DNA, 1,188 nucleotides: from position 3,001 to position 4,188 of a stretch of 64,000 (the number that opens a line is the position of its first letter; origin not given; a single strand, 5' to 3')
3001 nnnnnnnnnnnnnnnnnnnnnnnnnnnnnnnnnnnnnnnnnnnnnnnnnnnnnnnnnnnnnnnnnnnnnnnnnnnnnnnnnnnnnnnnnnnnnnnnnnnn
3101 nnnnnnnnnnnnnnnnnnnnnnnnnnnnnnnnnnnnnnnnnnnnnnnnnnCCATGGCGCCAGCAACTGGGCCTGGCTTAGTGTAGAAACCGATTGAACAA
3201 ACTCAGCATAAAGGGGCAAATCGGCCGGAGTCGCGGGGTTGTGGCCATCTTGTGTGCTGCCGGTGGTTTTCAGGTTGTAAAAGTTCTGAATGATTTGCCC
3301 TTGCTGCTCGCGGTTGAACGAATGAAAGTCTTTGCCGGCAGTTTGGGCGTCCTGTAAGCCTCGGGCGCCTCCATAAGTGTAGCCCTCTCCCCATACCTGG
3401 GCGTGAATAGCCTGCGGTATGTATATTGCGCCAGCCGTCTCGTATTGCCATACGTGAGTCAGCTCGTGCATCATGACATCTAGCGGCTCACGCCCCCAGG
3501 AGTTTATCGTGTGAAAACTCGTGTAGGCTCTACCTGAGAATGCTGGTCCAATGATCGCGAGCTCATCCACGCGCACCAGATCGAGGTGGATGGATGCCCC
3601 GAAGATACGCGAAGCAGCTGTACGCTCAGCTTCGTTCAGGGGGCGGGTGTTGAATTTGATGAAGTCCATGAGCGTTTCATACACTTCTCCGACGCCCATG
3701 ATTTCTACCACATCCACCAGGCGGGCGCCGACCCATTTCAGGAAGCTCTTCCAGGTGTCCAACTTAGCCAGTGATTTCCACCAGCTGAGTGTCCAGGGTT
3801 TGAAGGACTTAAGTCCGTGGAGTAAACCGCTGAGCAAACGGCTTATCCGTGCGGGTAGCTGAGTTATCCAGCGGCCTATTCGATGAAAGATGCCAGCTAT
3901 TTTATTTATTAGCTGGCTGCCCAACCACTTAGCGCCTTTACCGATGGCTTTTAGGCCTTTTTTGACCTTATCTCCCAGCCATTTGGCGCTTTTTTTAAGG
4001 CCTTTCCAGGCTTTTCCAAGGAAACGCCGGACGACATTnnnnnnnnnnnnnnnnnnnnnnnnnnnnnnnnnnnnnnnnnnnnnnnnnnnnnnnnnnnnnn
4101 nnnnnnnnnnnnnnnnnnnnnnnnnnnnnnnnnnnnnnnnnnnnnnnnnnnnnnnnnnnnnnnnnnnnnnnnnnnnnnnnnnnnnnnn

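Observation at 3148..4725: Putative eCIS payload with two HExxH modules joined by a cationic Trp/Lys-rich amphipathic segment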

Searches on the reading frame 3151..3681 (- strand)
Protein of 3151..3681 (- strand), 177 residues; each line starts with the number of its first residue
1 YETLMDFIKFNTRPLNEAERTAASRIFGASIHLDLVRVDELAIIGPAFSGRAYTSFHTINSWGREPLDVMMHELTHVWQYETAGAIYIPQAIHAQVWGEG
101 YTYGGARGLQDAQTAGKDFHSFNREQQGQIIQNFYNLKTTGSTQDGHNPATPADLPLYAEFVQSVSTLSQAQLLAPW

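Call 55: predict_structure(alignment_id=A2)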
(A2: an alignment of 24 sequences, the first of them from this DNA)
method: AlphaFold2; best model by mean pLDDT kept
length: 177 residues; sequences in the alignment: 24
mean_pLDDT: 88.0   pTM: 0.87
mean pLDDT of the five models: 88.0, 86.8, 84.5, 83.7, 82.2
residues with pLDDT >= 90: 118; 70-90: 37; 50-70: 19; < 50: 3
segments of 3 or more residues with pLDDT < 50: none
pLDDT, mean of each block of 10 residues (from residue 1): 55 92 98 92 60 82 85 95 84 73 96 97 95 98 94 98 98 96
secondary structure, 60 per line:
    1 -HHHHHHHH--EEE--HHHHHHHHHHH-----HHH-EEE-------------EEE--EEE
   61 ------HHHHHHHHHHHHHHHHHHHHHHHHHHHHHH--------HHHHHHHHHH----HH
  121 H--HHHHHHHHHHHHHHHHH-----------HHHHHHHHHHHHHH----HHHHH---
elements in order: H2-9 E12-14 H17-27 E37-39 E53-55 E58-60 H67-96 H105-114 H124-140 H152-165 H170-174

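Call 58: fold_search(model_id=the predicted structure, library=pdb)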
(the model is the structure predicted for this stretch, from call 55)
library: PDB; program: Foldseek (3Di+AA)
matches with E <= 10: 42; with E <= 0.001: 0
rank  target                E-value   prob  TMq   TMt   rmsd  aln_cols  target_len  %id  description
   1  6h56_A                6.7e-03  1.00  0.52  0.51   4.0       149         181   23  Effector domain of Pseudomonas aeruginosa VgrG2b (released 2019-07-24)
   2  6h56_B                8.9e-03  1.00  0.52  0.51   4.0       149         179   23  Effector domain of Pseudomonas aeruginosa VgrG2b (released 2019-07-24)
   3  3nxq_A                3.0e+00  0.08  0.30  0.11  10.6       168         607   13  Angiotensin Converting Enzyme N domain glycsoylation mutant (Ndom389) in complex with RXP407 (released 2010-09-08)
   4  6lqo_A                3.0e+00  0.02  0.16  0.12  18.2       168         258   11  EBV tegument protein BBRF2/BSRF1 complex (released 2020-10-07)
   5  8sln_A                4.0e+00  0.04  0.24  0.19  15.1       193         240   10  Crystal structure of Deinococcus geothermalis PprI complexed with ssDNA (released 2024-03-13)
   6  6en5_B                4.2e+00  0.06  0.31  0.12  13.2       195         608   12  Crystal structure A of the Angiotensin-1 converting enzyme N-domain in complex with a diprolyl inhibitor. (released 2017-12-20)
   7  4ew0_A                4.2e+00  0.02  0.13  0.15  11.1       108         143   12  mouse MBD4 glycosylase domain in complex with a G:5hmU (5-hydroxymethyluracil) mismatch (released 2012-07-11)
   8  2w96_A                4.4e+00  0.02  0.15  0.12  16.1       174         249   11  Crystal Structure of CDK4 in complex with a D-type cyclin (released 2009-03-10)
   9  7shf_B                4.4e+00  0.01  0.10  0.07  15.5       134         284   16  Cryo-EM structure of GPR158 coupled to the RGS7-Gbeta5 complex (released 2021-12-01)
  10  2y1h_A                4.7e+00  0.06  0.18  0.13  12.5        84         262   11  Crystal structure of the human TatD-domain protein 3 (TATDN3) (released 2010-12-29)
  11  2y1h_B                4.7e+00  0.06  0.18  0.13  12.4        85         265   10  Crystal structure of the human TatD-domain protein 3 (TATDN3) (released 2010-12-29)
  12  9j2e_A                4.7e+00  0.02  0.15  0.10  14.4       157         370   11  Fe2+/pterin-dependent,apo SnPolE (released 2025-10-08)
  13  5nia                  5.2e+00  0.03  0.24  0.09  16.2       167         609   14  Crystal structure of human LTA4H mutant D375N in open conformation (crystal form I) (released 2017-08-23)
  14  5icj_B                5.2e+00  0.02  0.14  0.13  11.7       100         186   10  Crystal structure of the Mycobacterium tuberculosis transcriptional repressor EthR2 in complex with BDM41420 (released 2017-04-26)
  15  6l25_A                5.8e+00  0.02  0.18  0.13  13.5       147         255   13  Deoxyribonuclease from Staphylococcus aureus (released 2020-05-13)
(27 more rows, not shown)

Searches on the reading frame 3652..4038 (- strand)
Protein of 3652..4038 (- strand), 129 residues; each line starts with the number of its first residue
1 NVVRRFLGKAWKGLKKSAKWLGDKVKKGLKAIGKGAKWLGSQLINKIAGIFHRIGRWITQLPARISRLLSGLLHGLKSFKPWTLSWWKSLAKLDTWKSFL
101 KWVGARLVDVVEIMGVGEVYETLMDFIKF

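Call 43: search_dna_similar(query=window:3652-4038:-, collection=phages, mode=protein, max_evalue=1, max_rows=25)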
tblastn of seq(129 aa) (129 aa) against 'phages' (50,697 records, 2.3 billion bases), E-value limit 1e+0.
No match.

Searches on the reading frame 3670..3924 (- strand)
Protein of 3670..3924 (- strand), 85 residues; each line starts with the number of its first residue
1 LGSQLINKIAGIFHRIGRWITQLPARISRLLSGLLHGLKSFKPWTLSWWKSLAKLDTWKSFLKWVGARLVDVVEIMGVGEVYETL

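Call 79: search_protein_representatives(alignment_id=A3)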
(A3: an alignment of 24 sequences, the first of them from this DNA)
Query: 24 sequences, 85 profile positions. Proteins with E-value up to 0.001 (for the whole library): 108; up to 1e-10: 43; up to 1e-30: 22. The best 108 are listed.
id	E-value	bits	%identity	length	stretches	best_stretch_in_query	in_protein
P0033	3.2e-36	139.4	-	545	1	1-85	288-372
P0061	2.7e-35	136.4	-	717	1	1-85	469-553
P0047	6.5e-35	135.1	-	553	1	1-85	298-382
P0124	1.4e-34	134.1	-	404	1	1-85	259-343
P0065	3.7e-34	132.7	-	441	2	2-85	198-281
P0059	3.8e-34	132.7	-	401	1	1-85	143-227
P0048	7.1e-34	131.8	-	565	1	1-85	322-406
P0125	3.4e-33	129.6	-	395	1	1-85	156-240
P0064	3.7e-33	129.5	-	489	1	1-85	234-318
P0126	6.5e-33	128.7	-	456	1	1-85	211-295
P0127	1.2e-32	127.8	-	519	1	1-85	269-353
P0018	2.0e-32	127.2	-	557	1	1-85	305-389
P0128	3.0e-32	126.6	-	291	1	1-85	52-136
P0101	5.6e-32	125.7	-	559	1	1-85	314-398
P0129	8.6e-32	125.1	-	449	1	1-85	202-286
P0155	3.4e-09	52.7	-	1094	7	10-52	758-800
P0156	3.2e-08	49.6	-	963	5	5-40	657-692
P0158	8.4e-08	48.3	-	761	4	7-42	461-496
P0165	7.1e-07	45.3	-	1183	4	13-43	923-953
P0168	3.3e-06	43.1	-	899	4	2-41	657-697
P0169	3.6e-06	43.0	-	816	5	8-82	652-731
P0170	5.1e-06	42.5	-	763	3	13-50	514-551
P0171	6.2e-06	42.3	-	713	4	5-38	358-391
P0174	1.4e-05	41.2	-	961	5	6-64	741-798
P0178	1.7e-05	40.8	-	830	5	4-41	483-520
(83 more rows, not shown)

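Call 80: search_protein_families(library=pfam, proteins=[P0155, P0156, P0158, P0165, P0168, P0169, P0170, P0171, P0174, P0178], max_evalue=0.001)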
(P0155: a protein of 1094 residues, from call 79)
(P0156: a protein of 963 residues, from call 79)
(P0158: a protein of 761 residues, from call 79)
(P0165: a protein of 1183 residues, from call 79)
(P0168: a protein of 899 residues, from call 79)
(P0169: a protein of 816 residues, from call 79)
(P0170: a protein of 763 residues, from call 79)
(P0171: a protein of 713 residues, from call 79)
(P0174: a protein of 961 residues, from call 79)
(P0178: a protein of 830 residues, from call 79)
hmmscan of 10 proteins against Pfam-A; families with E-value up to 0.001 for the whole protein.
P0155 (1094 aa): 1 family
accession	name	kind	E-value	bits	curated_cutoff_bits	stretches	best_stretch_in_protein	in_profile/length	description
PF04513.17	Baculo_PEP_C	-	6.1e-08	33.3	38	0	920-1002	45-126/140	Baculovirus polyhedron envelope protein, PEP, C terminus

P0156 (963 aa): 1 family
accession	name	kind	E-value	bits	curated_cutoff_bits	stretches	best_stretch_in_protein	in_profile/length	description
PF10145.14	PhageMin_Tail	-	8e-43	147.1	33.2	1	94-300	1-200/201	Phage-related minor tail protein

P0158 (761 aa): 0 families

P0165 (1183 aa): 2 families
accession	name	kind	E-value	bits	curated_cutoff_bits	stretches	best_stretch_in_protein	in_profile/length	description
PF10145.14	PhageMin_Tail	-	4.5e-47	161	33.2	1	123-330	1-201/201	Phage-related minor tail protein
PF04513.17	Baculo_PEP_C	-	0.0002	21.9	38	0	762-839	22-91/140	Baculovirus polyhedron envelope protein, PEP, C terminus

P0168 (899 aa): 1 family
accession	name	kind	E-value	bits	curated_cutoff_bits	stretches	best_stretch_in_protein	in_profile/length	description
PF05557.18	MAD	-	0.00024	20.1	30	0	83-256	104-268/661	Mitotic checkpoint protein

P0169 (816 aa): 3 families
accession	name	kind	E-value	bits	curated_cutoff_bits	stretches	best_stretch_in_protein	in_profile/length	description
PF10145.14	PhageMin_Tail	-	3.7e-25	89.4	33.2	1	97-290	1-190/201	Phage-related minor tail protein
PF06103.16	DUF948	-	5.9e-05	23.6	37.2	0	81-111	23-53/89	Bacterial protein of unknown function (DUF948)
PF20155.4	TMP_3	-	0.00073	19.7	41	1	84-163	18-101/192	Tape measure protein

P0170 (763 aa): 0 families

P0171 (713 aa): 0 families

P0174 (961 aa): 1 family
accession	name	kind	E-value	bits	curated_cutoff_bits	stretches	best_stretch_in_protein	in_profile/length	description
PF10145.14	PhageMin_Tail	-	3.9e-61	206.9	33.2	1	102-301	1-201/201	Phage-related minor tail protein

P0178 (830 aa): 8 families
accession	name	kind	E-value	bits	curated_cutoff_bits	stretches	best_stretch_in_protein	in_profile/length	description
PF10145.14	PhageMin_Tail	-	1.8e-28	100.2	33.2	1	116-306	15-201/201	Phage-related minor tail protein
PF04513.17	Baculo_PEP_C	-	1.1e-12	48.7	38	0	443-557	27-119/140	Baculovirus polyhedron envelope protein, PEP, C terminus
PF07464.16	ApoLp-III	-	2.9e-08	34.4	36.3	0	459-541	20-101/146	Apolipophorin-III precursor (apoLp-III)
PF23854.1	DUF7217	-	6.2e-06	26.5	29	0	442-529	128-212/238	Domain of unknown function (DUF7217)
PF04691.17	ApoC-I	-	0.00011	22.4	28.3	0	498-523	7-32/61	Apolipoprotein C-I (ApoC-1)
PF00616.24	RasGAP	-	0.00047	20.5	28.3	0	593-653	100-154/207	GTPase-activator protein for Ras-like GTPase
PF12699.13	phiKZ_IP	-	0.00055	19.7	27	0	708-754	91-137/387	phiKZ-like phage internal head proteins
PF12205.13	GIT1_C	-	0.00094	19.9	25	0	493-544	2-49/110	G protein-coupled receptor kinase-interacting protein 1 C term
